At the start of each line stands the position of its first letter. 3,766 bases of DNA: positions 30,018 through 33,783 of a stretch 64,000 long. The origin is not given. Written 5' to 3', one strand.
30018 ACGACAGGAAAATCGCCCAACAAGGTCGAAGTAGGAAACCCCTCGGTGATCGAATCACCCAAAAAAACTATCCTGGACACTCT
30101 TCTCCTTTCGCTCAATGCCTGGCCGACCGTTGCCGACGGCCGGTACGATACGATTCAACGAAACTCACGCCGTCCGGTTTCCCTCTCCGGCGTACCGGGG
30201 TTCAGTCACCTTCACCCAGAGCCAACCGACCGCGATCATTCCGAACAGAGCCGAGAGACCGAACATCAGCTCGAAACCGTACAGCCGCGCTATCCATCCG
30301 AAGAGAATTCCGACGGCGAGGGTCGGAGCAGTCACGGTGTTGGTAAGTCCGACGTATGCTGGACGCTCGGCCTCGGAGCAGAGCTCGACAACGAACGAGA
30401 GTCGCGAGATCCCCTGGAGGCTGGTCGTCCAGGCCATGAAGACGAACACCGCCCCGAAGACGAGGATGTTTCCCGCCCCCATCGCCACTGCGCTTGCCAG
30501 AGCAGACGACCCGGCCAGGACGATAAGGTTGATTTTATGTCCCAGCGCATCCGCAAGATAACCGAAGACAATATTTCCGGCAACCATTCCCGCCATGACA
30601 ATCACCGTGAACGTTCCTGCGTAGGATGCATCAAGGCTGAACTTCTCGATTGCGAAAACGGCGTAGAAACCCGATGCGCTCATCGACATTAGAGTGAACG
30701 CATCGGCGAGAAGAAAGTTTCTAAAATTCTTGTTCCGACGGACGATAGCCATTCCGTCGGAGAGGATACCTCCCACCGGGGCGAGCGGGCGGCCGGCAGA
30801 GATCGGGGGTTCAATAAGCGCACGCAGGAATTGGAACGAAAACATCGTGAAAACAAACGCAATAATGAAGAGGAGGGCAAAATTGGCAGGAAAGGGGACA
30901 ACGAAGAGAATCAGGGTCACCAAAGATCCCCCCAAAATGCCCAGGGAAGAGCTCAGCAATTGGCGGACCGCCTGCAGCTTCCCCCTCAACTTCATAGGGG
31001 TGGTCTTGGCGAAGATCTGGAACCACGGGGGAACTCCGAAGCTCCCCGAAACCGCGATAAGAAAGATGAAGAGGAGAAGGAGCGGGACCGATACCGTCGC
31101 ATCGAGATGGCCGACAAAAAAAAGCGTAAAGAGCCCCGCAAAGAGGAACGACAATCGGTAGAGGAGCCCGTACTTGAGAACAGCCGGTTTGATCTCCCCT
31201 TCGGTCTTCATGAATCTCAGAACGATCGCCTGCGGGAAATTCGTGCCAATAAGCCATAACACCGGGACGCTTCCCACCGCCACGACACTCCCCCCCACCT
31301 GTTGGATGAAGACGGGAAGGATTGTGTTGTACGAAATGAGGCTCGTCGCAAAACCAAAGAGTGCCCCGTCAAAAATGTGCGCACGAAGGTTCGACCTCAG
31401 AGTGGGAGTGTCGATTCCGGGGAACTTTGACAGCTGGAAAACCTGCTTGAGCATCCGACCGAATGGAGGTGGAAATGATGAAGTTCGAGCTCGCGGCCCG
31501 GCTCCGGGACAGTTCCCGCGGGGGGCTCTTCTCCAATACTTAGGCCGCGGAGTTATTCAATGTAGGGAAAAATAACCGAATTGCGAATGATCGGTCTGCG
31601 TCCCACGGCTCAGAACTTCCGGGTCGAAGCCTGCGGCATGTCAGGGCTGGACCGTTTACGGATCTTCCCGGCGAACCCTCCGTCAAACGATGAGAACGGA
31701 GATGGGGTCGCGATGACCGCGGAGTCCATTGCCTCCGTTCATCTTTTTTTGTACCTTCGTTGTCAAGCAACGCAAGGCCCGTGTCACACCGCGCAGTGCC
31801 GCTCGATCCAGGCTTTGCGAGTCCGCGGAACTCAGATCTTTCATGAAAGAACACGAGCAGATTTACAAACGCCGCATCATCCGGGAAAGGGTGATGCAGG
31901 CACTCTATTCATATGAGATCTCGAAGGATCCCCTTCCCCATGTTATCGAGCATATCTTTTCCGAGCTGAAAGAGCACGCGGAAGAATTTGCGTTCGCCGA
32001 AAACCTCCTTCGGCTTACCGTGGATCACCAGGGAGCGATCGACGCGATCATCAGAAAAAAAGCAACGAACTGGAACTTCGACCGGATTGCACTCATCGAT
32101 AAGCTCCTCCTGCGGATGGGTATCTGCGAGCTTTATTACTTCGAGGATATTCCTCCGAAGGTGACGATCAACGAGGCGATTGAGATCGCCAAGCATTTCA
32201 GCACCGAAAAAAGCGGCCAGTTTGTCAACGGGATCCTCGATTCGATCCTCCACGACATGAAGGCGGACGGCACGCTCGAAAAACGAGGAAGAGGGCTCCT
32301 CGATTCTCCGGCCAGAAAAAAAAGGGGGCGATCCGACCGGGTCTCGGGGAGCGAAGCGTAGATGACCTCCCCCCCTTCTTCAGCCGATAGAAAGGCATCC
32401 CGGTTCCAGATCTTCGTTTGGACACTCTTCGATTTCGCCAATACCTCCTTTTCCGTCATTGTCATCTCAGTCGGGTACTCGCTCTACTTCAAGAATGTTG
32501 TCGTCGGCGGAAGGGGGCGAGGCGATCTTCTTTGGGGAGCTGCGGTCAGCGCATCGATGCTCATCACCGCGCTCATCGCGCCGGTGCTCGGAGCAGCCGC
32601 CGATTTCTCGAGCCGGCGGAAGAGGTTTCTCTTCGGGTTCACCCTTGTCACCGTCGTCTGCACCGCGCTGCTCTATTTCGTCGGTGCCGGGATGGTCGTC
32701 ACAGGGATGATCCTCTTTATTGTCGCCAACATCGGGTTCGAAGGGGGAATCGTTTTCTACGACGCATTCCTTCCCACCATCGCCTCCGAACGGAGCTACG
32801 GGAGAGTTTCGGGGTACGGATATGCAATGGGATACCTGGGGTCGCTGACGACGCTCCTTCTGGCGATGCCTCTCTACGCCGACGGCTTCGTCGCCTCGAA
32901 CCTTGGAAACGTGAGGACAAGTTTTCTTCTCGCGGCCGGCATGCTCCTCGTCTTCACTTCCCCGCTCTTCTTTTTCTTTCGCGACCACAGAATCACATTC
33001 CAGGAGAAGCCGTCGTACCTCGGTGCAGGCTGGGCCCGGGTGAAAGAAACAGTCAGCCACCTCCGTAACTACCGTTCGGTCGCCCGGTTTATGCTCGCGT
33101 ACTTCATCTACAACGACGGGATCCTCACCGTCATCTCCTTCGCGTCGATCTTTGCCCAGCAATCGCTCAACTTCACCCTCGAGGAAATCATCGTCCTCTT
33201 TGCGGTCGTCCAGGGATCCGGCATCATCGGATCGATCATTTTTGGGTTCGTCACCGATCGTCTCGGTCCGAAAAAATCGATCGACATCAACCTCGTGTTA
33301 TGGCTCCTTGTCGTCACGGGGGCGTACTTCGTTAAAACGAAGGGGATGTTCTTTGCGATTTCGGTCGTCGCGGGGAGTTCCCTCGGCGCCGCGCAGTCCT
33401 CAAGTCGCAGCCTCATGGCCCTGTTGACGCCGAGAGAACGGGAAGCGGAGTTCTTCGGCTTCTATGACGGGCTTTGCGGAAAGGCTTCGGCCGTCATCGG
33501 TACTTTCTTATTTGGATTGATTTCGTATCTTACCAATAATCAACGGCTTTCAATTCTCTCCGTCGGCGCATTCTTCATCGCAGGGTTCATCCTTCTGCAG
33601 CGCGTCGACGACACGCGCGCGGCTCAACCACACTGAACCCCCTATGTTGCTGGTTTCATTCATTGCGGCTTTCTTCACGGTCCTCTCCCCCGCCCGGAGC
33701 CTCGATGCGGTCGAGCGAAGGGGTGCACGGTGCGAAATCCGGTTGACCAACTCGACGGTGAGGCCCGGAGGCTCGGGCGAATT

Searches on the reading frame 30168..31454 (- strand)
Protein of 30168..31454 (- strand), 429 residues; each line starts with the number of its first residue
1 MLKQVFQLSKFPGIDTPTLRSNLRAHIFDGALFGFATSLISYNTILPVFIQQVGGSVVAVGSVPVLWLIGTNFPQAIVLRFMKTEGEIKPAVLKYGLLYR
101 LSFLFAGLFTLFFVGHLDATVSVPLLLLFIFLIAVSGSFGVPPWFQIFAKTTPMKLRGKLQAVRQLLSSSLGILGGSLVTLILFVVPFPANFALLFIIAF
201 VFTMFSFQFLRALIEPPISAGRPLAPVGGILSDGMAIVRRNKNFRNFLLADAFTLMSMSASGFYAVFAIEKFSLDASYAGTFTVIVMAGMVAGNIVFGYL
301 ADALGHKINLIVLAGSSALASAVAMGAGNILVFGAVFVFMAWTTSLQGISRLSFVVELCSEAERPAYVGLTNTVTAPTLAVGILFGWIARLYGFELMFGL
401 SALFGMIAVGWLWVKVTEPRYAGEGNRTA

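Call 59: search_protein_families(library=pfam, proteins=[window:30168-31454:-], max_evalue=0.00001)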
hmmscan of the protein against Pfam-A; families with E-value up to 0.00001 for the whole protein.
window:30168-31454:- (429 aa): 1 family
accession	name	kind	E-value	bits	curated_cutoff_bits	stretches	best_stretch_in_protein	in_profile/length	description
PF07690.21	MFS_1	-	2.2e-15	56.9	33.4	1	252-423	6-181/347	Major Facilitator Superfamily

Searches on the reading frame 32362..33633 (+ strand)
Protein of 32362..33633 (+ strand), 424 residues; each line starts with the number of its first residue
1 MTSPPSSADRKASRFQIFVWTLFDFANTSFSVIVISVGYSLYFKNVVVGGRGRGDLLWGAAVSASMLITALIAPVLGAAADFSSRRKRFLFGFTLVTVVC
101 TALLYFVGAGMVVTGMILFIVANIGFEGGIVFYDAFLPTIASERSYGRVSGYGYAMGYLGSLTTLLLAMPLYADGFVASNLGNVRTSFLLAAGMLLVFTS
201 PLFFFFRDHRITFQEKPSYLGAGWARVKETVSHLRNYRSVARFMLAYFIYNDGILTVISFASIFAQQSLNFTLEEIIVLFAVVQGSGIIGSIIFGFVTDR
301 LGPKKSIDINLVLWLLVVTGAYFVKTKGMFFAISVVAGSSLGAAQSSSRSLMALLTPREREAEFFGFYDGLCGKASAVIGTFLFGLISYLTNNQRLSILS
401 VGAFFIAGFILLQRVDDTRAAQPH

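Call 59: search_protein_families(library=pfam, proteins=[window:32362-33633:+], max_evalue=0.00001)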
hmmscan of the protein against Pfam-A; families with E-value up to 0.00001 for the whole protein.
window:32362-33633:+ (424 aa): 4 families
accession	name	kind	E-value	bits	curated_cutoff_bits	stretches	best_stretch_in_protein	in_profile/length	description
PF11700.14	ATG22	-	1.8e-60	205.5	24.1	1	62-421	77-478/482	Vacuole effluxer Atg22 like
PF07690.21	MFS_1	-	3.6e-31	108.8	33.4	2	59-380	35-346/347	Major Facilitator Superfamily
PF13347.12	MFS_2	-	6.4e-09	35.3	27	1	148-386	134-379/427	MFS/sugar transport protein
PF01306.25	LacY_symp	-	1.8e-06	27.5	24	1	240-343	9-111/413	LacY proton/sugar symporter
